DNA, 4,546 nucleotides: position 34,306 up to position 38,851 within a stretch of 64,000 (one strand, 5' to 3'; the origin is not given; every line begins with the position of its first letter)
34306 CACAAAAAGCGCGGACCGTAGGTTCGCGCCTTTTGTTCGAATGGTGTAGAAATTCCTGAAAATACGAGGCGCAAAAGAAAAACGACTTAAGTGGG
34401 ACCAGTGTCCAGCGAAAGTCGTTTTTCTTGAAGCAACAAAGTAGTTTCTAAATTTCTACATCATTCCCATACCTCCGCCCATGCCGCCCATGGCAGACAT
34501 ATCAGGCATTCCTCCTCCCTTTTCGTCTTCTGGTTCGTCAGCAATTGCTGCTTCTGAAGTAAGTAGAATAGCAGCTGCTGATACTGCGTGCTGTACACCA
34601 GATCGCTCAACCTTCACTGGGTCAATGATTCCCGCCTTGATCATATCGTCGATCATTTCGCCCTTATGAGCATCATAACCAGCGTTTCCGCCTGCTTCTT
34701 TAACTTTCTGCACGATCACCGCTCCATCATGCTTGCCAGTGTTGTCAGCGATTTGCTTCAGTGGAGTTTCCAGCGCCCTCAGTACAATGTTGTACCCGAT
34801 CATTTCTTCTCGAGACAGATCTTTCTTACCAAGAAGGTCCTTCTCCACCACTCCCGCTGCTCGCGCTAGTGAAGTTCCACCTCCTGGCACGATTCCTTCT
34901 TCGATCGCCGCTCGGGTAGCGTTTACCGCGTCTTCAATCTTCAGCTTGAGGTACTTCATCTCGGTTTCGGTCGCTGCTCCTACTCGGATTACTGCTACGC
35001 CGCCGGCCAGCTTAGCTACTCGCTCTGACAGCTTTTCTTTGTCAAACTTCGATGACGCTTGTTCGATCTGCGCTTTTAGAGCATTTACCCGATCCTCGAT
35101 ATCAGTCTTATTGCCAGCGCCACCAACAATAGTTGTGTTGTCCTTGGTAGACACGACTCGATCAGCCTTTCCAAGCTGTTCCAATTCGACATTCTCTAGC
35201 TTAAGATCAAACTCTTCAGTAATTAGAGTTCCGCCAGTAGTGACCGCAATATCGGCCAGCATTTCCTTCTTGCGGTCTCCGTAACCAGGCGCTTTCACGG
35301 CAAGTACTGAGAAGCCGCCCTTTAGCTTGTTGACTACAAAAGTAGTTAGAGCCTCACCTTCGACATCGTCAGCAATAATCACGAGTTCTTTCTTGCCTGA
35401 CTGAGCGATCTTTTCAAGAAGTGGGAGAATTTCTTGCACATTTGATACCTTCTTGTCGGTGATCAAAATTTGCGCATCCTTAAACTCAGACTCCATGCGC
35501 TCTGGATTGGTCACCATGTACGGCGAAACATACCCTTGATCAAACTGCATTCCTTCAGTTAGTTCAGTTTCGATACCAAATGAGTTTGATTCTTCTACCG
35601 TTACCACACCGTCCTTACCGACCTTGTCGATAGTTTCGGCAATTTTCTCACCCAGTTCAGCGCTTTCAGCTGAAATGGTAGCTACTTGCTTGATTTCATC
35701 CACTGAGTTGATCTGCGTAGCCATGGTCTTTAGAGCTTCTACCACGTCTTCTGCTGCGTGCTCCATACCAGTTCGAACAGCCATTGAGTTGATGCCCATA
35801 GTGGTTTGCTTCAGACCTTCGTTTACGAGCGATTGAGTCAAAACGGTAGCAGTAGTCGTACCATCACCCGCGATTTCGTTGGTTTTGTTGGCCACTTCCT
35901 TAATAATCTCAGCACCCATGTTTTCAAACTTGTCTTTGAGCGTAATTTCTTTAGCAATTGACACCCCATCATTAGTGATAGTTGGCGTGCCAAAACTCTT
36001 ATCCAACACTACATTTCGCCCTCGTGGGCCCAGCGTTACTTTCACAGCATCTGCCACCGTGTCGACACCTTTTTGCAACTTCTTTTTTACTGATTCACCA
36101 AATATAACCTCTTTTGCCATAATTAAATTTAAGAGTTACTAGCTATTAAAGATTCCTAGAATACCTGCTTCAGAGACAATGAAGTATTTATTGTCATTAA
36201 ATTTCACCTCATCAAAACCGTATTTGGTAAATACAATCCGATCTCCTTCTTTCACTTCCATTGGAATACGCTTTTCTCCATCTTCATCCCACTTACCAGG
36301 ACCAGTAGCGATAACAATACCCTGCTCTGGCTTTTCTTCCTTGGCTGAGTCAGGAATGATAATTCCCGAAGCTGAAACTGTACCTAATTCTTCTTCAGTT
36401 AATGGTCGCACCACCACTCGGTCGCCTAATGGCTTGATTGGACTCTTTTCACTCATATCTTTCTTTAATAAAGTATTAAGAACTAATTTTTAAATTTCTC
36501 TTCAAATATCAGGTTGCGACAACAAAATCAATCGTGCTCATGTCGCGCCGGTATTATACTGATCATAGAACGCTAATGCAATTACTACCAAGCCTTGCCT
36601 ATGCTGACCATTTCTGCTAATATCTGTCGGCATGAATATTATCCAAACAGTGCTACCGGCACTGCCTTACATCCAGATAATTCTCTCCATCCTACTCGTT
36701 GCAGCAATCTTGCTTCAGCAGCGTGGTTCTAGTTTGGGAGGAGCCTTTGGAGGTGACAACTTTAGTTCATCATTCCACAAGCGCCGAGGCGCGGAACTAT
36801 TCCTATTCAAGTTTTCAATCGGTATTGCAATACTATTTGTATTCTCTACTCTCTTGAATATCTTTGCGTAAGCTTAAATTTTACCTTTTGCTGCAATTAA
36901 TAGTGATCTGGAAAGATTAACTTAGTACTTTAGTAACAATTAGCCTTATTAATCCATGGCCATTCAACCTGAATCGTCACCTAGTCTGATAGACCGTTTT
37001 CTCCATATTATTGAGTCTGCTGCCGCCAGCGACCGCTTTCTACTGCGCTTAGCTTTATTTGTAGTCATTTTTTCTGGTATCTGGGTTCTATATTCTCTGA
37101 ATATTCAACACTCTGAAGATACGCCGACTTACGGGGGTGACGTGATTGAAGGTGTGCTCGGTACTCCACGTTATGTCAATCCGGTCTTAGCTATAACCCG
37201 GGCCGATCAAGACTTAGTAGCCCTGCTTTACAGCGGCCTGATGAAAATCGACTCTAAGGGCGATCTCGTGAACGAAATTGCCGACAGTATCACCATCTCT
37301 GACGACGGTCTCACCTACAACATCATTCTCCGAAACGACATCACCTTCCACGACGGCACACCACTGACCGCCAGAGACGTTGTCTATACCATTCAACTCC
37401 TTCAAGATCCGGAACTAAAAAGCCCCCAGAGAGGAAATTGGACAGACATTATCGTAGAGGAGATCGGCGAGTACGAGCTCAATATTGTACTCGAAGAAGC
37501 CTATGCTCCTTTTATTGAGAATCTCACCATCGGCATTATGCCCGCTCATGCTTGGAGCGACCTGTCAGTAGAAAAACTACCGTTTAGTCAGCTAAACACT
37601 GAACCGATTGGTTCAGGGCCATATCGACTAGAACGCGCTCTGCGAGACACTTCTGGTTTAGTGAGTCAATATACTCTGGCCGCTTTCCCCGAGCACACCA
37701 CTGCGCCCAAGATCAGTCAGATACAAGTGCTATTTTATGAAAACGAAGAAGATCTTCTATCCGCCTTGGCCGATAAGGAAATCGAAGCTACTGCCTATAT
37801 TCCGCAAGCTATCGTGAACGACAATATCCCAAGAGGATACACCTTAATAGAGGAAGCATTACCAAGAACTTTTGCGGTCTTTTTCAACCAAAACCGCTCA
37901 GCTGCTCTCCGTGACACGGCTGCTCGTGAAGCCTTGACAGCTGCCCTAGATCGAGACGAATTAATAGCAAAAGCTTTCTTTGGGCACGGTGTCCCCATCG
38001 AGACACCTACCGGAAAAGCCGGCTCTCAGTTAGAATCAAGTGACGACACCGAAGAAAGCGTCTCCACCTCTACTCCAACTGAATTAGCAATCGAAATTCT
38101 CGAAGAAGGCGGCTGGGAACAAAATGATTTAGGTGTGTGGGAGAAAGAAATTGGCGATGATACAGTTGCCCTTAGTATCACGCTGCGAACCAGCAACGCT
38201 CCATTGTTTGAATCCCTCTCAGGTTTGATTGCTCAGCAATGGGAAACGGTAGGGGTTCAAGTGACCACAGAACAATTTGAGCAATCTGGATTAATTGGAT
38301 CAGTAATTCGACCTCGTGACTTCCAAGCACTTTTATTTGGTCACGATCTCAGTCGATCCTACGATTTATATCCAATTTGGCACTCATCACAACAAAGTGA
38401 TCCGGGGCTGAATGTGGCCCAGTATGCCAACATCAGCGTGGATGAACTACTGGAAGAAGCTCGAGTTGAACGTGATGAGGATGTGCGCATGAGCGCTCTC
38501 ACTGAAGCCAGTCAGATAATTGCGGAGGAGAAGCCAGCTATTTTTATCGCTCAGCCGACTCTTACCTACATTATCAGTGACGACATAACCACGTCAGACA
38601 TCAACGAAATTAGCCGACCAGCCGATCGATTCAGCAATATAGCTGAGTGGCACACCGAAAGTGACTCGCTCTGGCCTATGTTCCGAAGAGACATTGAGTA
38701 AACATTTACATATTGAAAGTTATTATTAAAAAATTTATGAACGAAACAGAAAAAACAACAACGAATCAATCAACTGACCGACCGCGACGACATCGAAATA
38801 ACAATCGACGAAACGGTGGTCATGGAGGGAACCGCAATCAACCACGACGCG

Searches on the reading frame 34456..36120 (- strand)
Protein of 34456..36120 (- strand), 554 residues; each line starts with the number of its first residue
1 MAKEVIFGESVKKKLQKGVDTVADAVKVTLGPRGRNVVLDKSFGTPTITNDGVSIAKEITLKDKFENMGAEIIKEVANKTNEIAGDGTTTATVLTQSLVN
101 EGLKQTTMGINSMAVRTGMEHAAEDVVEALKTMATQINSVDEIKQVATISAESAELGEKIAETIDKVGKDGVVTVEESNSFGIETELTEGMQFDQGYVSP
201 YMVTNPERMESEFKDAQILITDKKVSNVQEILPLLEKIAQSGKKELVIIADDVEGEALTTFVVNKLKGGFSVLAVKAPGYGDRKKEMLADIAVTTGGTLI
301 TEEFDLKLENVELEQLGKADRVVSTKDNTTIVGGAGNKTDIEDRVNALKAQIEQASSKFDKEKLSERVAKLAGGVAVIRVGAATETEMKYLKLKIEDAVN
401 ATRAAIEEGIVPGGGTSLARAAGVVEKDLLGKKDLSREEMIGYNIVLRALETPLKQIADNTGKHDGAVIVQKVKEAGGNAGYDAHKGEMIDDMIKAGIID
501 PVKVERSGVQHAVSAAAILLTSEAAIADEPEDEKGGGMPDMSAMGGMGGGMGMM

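Call 50: search_protein_families(library=pfam, proteins=[window:34456-36120:-], max_evalue=0.0001)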
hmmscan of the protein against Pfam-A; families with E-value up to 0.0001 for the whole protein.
window:34456-36120:- (554 aa): 1 family
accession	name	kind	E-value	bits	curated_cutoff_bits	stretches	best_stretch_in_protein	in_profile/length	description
PF00118.29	Cpn60_TCP1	-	1.8e-69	235.2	34.3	1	22-528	1-488/490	TCP-1/cpn60 chaperonin family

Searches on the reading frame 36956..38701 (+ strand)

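Call 50: search_protein_families(library=pfam, proteins=[window:36956-38701:+], max_evalue=0.0001)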
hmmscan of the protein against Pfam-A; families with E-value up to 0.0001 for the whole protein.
window:36956-38701:+ (581 aa): 1 family
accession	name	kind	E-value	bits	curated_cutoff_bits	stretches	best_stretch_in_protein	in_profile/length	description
PF00496.27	SBP_bac_5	-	3.2e-52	178.3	32.4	1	104-464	2-347/368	Bacterial extracellular solute-binding proteins, family 5 Middle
